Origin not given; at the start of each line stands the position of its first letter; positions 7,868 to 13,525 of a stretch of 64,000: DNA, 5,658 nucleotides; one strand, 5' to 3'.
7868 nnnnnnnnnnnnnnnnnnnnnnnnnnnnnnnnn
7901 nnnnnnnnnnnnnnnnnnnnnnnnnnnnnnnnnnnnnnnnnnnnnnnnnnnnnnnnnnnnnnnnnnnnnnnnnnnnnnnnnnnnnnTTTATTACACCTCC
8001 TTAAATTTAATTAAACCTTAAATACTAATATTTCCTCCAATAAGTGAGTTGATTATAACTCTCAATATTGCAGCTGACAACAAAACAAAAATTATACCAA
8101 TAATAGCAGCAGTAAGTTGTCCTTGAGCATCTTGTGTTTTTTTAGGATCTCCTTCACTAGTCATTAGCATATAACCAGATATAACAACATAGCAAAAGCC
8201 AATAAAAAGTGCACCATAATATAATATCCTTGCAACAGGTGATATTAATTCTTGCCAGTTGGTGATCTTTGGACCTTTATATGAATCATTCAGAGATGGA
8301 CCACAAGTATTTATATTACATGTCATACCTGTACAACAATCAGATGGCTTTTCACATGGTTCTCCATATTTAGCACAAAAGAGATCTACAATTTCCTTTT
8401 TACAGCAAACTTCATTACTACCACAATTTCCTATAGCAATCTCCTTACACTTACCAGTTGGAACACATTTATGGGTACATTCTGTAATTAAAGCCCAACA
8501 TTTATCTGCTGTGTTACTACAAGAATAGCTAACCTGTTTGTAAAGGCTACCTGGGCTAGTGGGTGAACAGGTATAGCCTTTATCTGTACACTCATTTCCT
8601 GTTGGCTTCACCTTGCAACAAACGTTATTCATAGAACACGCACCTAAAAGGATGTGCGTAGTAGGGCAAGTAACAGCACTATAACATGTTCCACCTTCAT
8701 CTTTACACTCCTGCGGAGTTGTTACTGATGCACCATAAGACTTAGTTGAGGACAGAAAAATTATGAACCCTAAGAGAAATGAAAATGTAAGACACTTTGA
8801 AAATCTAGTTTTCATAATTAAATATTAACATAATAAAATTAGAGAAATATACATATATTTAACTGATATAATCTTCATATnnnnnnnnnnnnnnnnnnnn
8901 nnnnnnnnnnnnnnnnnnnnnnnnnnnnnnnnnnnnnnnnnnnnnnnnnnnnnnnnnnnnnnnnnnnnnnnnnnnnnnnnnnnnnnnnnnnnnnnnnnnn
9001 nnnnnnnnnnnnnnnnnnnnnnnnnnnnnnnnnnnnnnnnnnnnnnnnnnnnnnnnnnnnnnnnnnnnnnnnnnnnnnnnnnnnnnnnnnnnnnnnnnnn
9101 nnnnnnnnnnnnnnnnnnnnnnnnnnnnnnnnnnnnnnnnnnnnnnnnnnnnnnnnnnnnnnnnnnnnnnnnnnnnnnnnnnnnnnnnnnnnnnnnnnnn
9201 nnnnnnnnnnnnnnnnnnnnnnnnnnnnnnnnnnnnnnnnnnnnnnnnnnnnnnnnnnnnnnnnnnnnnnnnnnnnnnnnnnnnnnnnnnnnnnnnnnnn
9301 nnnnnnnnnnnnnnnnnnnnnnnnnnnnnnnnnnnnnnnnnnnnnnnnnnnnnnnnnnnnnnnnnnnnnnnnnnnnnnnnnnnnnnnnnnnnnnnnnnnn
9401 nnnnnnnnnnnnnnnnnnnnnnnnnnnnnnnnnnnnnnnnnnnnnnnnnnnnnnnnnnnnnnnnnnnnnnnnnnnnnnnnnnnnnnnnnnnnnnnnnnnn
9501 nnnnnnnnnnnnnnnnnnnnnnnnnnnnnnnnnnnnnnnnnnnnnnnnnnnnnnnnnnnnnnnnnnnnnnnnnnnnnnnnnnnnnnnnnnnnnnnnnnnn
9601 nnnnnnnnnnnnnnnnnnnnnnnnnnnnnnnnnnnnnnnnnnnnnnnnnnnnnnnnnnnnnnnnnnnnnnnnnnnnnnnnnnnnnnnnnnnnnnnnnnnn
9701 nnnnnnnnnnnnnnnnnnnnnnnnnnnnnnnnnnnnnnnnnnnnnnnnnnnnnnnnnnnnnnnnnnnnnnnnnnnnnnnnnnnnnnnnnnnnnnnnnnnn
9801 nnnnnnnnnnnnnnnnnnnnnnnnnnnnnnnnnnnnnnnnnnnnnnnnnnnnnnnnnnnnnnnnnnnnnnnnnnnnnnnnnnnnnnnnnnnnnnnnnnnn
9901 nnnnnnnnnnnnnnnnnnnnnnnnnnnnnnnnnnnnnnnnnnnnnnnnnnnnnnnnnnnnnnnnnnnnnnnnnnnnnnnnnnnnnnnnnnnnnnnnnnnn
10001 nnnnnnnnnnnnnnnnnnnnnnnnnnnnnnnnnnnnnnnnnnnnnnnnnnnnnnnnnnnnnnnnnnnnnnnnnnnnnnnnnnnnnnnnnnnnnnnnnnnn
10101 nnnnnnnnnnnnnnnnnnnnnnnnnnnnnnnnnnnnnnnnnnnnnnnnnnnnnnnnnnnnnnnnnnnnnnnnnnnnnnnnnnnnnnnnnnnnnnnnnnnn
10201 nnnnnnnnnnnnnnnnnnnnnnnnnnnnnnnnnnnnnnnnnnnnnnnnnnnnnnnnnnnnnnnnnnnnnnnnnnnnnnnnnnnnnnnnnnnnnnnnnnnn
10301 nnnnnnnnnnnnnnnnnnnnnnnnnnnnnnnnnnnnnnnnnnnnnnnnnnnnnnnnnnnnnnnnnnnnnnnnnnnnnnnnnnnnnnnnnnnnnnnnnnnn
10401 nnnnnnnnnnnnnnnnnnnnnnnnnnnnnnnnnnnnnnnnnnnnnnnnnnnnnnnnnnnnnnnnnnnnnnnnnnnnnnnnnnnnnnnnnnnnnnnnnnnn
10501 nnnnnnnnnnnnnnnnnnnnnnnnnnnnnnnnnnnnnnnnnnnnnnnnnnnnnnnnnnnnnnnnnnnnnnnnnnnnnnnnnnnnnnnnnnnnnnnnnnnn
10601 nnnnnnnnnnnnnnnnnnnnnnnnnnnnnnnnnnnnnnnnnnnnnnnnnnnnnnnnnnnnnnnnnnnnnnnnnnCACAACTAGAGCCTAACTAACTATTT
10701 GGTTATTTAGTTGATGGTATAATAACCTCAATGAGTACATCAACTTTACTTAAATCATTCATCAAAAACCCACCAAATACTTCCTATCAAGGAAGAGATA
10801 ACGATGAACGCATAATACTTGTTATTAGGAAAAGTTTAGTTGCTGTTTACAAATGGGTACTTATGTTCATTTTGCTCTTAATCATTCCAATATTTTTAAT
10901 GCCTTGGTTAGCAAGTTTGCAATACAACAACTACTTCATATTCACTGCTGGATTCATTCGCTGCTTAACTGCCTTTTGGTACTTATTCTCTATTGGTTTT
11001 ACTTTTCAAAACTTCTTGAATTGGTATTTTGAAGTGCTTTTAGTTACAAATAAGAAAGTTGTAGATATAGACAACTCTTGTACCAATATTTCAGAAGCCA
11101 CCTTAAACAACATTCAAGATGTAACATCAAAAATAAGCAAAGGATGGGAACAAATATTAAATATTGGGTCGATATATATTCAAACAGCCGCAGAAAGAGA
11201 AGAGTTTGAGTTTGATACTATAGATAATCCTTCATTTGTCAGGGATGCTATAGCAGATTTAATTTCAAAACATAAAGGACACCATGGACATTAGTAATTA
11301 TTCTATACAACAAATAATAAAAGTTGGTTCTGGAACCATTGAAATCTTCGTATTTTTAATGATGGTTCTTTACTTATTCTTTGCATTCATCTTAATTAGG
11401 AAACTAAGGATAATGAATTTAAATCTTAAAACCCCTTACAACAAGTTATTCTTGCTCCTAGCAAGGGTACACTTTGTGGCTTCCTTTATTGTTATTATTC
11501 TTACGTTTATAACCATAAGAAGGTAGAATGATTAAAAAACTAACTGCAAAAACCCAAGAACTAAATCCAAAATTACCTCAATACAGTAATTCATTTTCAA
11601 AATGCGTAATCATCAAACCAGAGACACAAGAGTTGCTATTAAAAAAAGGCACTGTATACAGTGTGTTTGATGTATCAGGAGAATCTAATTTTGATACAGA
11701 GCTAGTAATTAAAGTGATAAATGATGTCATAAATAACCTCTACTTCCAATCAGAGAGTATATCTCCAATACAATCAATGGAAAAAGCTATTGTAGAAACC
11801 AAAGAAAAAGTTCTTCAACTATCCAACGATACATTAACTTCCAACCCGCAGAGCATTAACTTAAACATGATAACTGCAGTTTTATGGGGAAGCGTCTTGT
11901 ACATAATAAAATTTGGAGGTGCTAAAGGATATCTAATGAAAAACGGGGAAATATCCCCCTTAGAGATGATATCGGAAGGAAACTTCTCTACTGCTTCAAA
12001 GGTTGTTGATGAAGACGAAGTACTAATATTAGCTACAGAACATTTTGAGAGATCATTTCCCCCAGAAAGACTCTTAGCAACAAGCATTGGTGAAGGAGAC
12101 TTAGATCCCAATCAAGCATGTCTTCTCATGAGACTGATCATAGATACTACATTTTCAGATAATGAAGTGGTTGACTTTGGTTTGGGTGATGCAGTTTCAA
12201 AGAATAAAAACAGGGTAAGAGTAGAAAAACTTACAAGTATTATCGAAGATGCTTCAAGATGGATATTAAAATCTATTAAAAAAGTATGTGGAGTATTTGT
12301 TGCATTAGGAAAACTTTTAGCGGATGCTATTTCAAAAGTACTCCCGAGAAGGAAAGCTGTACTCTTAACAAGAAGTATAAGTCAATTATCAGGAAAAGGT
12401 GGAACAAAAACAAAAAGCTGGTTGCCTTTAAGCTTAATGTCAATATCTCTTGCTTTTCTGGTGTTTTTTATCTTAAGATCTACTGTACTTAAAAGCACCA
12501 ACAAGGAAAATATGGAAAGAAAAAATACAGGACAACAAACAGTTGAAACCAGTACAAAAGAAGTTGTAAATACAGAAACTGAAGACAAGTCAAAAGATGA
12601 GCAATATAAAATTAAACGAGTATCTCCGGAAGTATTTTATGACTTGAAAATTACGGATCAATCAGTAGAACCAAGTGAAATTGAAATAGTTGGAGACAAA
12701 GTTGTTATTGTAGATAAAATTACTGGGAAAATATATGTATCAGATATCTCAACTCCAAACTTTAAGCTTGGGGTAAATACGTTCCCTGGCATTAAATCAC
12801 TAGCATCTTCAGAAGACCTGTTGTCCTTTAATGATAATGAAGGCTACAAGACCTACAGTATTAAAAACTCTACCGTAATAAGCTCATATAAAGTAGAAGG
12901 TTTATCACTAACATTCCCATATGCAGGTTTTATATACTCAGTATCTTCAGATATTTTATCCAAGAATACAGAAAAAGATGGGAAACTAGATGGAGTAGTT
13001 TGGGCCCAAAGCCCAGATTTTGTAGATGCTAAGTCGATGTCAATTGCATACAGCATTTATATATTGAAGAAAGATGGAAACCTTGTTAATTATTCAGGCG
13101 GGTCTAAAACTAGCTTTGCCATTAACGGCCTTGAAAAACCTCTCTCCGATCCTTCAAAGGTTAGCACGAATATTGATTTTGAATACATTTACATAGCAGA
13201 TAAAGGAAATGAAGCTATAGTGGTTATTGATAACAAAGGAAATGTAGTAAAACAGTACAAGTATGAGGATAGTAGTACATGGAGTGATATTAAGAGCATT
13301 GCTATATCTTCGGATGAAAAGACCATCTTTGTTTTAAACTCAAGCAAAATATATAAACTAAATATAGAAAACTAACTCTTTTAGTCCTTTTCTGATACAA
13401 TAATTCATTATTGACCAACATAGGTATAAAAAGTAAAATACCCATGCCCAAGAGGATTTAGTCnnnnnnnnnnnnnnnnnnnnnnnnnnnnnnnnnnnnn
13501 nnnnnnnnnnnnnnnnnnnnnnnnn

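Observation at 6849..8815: Array of four paralogous pilin-type genes; the first is fused to a ~170-aa cysteine-rich knottin-like secreted domain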

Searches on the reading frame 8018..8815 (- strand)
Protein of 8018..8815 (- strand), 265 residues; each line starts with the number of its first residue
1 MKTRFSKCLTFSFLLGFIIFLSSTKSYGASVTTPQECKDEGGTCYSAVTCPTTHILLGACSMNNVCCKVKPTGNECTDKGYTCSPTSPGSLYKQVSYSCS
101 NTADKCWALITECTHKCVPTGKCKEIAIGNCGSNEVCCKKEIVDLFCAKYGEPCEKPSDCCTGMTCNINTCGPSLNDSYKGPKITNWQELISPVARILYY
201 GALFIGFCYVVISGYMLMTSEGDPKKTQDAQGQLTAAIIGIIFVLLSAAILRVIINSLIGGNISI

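Call 4: search_protein_families(library=pfam, proteins=[window:8018-8815:-], max_evalue=1)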
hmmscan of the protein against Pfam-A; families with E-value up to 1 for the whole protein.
window:8018-8815:- (265 aa): 3 families
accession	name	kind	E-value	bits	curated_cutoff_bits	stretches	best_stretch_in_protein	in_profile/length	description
PF18895.5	T4SS_pilin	-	3.9e-06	27.3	26.6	1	189-254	14-71/71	Type IV secretion system pilin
PF14110.11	DUF4282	-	0.016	16.2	27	1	190-255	7-68/86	Domain of unknown function (DUF4282)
PF04515.18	Choline_transpo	-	0.017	14.7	26.9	1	196-256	254-308/326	Plasma-membrane choline transporter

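Call 9: find_homologous_proteins(query=window:8018-8815:-, max_evalue=0.001)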
Query window:8018-8815:- (265 aa): 9 proteins with E <= 0.001 among 510 candidates.
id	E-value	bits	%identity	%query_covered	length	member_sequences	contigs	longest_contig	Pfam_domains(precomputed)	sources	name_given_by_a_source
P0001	1.8e-177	607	100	100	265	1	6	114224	PF18895.6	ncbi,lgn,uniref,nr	ncbi:DUF4282 domain-containing protein [candidate division WWE3 bacterium]|uniref:DUF4282 domain-con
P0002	3.2e-63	232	89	48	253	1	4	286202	PF18895.6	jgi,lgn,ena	-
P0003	1.0e-55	207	70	53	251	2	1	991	PF18895.6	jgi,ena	-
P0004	9.7e-37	145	52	57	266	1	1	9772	PF18895.6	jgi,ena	-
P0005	5.6e-32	129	76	33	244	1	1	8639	PF18895.6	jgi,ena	-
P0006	1.9e-28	118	71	33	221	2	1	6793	PF18895.6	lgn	-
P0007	2.4e-24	104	68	35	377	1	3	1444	PF18895.6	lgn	-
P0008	1.1e-17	82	59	31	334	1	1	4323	PF18895.6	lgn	-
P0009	3.3e-17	81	59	32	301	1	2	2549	PF18895.6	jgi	jgi:hypothetical protein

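Call 11: find_encoding_contigs(protein=P0002, flank=10000, max_places=3)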
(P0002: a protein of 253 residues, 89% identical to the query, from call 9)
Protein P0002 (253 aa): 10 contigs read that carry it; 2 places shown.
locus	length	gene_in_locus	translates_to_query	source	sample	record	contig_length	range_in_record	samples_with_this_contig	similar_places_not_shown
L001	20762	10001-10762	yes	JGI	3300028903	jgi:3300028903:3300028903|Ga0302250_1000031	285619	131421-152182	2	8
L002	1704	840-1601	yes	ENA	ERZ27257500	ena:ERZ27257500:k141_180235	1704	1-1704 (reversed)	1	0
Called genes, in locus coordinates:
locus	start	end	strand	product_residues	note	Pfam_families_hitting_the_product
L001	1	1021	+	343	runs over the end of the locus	PF00814:TsaD, PF22521:HypF_C_2 (weak)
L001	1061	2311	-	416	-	PF00587:tRNA-synt_2b, PF03129:HGTP_anticodon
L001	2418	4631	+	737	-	PF00133:tRNA-synt_1, PF01406:tRNA-synt_1e (faint), PF09334:tRNA-synt_1g, PF13603:tRNA-synt_1_2 (faint), PF09334:tRNA-synt_1g, PF08264:Anticodon_1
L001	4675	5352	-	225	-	PF01386:Ribosomal_L25p, PF14693:Ribosomal_TL5_C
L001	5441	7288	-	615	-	-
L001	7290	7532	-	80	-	PF18901:DUF5657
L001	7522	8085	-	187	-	-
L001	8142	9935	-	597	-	PF08486:SpoIID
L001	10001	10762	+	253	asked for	PF18895:T4SS_pilin (weak)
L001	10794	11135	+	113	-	PF18895:T4SS_pilin (weak)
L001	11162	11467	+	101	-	-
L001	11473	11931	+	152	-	PF18895:T4SS_pilin (weak)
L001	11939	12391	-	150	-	-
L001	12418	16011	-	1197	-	-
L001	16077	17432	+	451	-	-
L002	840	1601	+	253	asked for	PF18895:T4SS_pilin (weak)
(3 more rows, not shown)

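Call 18: find_encoding_contigs(protein=P0004, flank=10000, max_places=2)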
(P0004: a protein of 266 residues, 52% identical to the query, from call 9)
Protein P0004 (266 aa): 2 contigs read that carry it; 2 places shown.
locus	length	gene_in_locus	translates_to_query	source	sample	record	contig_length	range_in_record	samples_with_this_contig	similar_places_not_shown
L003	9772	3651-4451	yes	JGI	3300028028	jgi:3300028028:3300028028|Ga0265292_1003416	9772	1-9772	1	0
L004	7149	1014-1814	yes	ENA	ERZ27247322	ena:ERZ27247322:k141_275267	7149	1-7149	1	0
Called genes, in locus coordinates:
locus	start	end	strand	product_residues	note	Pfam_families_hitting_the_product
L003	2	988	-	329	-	?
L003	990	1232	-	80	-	PF18901:DUF5657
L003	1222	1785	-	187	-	-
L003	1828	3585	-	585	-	PF08486:SpoIID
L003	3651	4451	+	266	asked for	PF18895:T4SS_pilin (weak)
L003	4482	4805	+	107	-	-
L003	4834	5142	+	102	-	-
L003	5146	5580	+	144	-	-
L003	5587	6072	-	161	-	PF13205:Big_5 (weak)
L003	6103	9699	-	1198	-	PF01551:Peptidase_M23 (weak)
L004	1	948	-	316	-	?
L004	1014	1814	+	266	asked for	PF18895:T4SS_pilin (weak)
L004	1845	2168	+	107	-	-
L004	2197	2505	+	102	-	-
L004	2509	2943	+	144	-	-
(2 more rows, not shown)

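Call 19: find_encoding_contigs(protein=P0005, flank=10000, max_places=2)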
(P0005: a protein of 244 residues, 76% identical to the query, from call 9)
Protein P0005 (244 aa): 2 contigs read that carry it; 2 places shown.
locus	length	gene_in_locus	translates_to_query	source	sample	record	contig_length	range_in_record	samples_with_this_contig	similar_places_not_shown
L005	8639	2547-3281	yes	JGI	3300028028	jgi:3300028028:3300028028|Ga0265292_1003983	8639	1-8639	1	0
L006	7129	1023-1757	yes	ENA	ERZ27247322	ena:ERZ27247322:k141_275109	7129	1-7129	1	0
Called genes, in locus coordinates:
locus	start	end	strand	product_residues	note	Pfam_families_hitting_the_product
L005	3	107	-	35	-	?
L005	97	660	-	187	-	-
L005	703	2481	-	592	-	PF08486:SpoIID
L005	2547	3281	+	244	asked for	PF18895:T4SS_pilin (weak)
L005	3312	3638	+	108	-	-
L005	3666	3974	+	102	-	-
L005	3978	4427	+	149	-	-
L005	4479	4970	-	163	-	PF13205:Big_5 (weak)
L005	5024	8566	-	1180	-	-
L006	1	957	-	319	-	?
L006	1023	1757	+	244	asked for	PF18895:T4SS_pilin (weak)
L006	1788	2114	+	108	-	-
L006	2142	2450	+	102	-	-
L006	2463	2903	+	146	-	-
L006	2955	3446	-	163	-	PF13205:Big_5 (weak)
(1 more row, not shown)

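Call 33: predict_structure(alignment_id=A2)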
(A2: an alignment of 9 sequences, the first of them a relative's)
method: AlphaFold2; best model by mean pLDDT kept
length: 265 residues; sequences in the alignment: 9
mean_pLDDT: 48.6   pTM: 0.26
mean pLDDT of the five models: 48.6, 46.6, 46.5, 45.8, 45.4
residues with pLDDT >= 90: 0; 70-90: 68; 50-70: 28; < 50: 169
segments of 3 or more residues with pLDDT < 50: 25-184, 186-188, 260-265
pLDDT, mean of each block of 10 residues (from residue 1): 70 83 52 34 30 30 32 34 31 38 37 31 27 31 32 37 42 44 48 68 77 73 73 75 74 64 38
secondary structure, 60 per line:
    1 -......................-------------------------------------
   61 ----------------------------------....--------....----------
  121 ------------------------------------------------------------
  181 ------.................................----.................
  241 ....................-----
elements in order: H2-23 E95-98 E107-110 H187-219 H224-260

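Call 36: fold_search(model_id=the predicted structure, library=pdb)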
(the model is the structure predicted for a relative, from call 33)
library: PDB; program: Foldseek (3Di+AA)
matches with E <= 10: 281; with E <= 0.001: 0
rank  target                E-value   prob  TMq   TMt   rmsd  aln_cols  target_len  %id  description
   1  1urf_MODEL_1_A        5.6e-01  0.80  0.22  0.60   5.0        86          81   22  HR1b domain from PRK1 (released 2003-11-06)
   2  5u0p_V                5.6e-01  0.72  0.22  0.43   4.6        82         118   10  Cryo-EM structure of the transcriptional Mediator (released 2017-03-08)
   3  6cnn_A                7.3e-01  0.89  0.26  0.20   3.8        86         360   20  Cryo-EM structure of the human SK4/calmodulin channel complex in the Ca2+ bound state I (released 2018-05-02)
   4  8dfu_0                9.5e-01  0.87  0.23  0.62   2.8        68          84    9  Cryo-EM structure of conjugation pili from Aeropyrum pernix (released 2023-03-22)
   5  4h63_V                1.1e+00  0.51  0.22  0.42   4.6        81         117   10  Structure of the Schizosaccharomyces pombe Mediator head module (released 2012-10-31)
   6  9rxe_MODEL_1_A        1.2e+00  0.51  0.18  0.40   3.9        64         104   20  Solution structure of the HR1c domain of human PKN1 (released 2025-12-31)
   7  5wbx_B                1.3e+00  0.85  0.23  0.58   2.4        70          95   14  Structural insights into the potency of SK/IK channel positive modulators (released 2017-12-20)
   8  6czq_B                1.3e+00  0.85  0.21  0.55   2.2        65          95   15  A V-to-F substitution in SK2 channels causes Ca2+ hypersensitivity and improves locomotion in a C. elegans ALS model (released 2018-08-01)
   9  9y5q_A                1.3e+00  0.85  0.25  0.19   2.3        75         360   21  Cryo EM structure of KCa3.1_R355K_I/calmodulin channel in complex with rimtuzalcap (released 2025-10-15)
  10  7u2b_B                1.3e+00  0.33  0.19  0.12   4.4        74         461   18  Cryo-electron microscopy structure of human mt-SerRS in complex with mt-tRNA(GCU-TL) (released 2022-09-14)
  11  4j9z_B                1.4e+00  0.84  0.21  0.54   2.2        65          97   15  Calcium-calmodulin complexed with the calmodulin binding domain from a small conductance potassium channel splice vari (released 2013-03-27)
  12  9o53_A                1.4e+00  0.84  0.24  0.18   2.4        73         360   22  Cryo-EM structure of the human SK2-4 chimera/calmodulin channel complex bound to a small molecule inhibitor (released 2025-07-09)
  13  9vub_C                1.5e+00  0.85  0.25  0.18   2.3        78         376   13  channel C complex with 3 (released 2026-03-11)
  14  9o51_A                1.6e+00  0.77  0.24  0.19   2.6        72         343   22  Cryo-EM structure of the human SK2-4 chimera/calmodulin channel complex in the Ca2+ free state (released 2025-07-09)
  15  3q84_H                1.6e+00  0.44  0.21  0.19   5.0        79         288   10  Crystal structure of human PACSIN 1 F-BAR domain (released 2012-02-22)
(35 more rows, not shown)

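Call 73: list_cluster_members(proteins=[P0001])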
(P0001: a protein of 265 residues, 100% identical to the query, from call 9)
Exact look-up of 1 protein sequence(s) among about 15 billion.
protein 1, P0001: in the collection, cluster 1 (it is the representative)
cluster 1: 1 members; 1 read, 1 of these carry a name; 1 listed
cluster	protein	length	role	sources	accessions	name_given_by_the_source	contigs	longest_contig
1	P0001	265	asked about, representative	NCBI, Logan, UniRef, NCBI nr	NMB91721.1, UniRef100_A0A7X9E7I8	DUF4282 domain-containing protein [candidate division WWE3 bacterium] | DUF4282 domain-containing protein n=1 Tax=candidate division WWE3 bacterium TaxID=2053526 ...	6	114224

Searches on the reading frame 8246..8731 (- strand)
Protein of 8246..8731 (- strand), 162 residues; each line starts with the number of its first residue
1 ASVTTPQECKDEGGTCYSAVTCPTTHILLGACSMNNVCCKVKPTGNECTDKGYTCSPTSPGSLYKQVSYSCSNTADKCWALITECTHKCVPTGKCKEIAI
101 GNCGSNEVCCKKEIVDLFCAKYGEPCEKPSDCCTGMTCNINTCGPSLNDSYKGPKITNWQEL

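Call 25: search_protein_representatives(protein=window:8246-8731:-)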
Query: 162 residues. Proteins with E-value up to 0.001 (for the whole library): 2; up to 1e-10: 1; up to 1e-30: 1. The best 2 are listed.
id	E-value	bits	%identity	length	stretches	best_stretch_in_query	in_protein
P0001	5.7e-106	368.1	100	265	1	1-162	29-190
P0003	2.6e-08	50.0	52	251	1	47-162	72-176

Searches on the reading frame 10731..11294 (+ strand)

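Call 5: search_protein_families(library=pfam, proteins=[window:10731-11294:+], max_evalue=0.001)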
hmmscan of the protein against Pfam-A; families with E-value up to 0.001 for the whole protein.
window:10731-11294:+ (187 aa): 0 families

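Call 28: search_protein_families(library=pfam, proteins=[window:10731-11294:+], max_evalue=0.5)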
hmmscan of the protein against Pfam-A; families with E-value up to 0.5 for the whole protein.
window:10731-11294:+ (187 aa): 2 families
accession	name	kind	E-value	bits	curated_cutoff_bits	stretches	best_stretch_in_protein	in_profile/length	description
PF12208.14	DUF3601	-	0.057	14.1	22.3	0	70-135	4-70/79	Domain of unknown function (DUF3601)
PF03703.20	bPH_2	-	0.066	13.9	22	1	126-174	30-78/78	Bacterial PH domain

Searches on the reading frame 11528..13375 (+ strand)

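Call 5: search_protein_families(library=pfam, proteins=[window:11528-13375:+], max_evalue=0.001)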
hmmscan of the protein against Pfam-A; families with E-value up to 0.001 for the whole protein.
window:11528-13375:+ (615 aa): 0 families

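Call 28: search_protein_families(library=pfam, proteins=[window:11528-13375:+], max_evalue=0.5)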
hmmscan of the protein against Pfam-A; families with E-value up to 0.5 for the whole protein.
window:11528-13375:+ (615 aa): 6 families
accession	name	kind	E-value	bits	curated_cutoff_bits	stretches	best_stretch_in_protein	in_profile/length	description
PF02535.28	Zip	-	0.0098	15.6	35.1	1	255-368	40-146/323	ZIP Zinc transporter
PF16492.10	Cadherin_C_2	-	0.053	14.7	31.5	1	299-352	6-59/85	Cadherin cytoplasmic C-terminal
PF01770.24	Folate_carrier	-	0.053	12.7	27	1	275-365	135-228/412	Reduced folate carrier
PF13800.11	Sigma_reg_N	-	0.059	14.1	26.3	1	294-341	8-56/91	Sigma factor regulator N-terminal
PF18221.6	MU2_FHA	-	0.072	13.6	29.2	0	360-409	15-66/94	Mutator 2 Fork head associated domain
PF22701.2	Mala_s_1-like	-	0.085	13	27.5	0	553-601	102-145/195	Mal s 1 allergenic protein-like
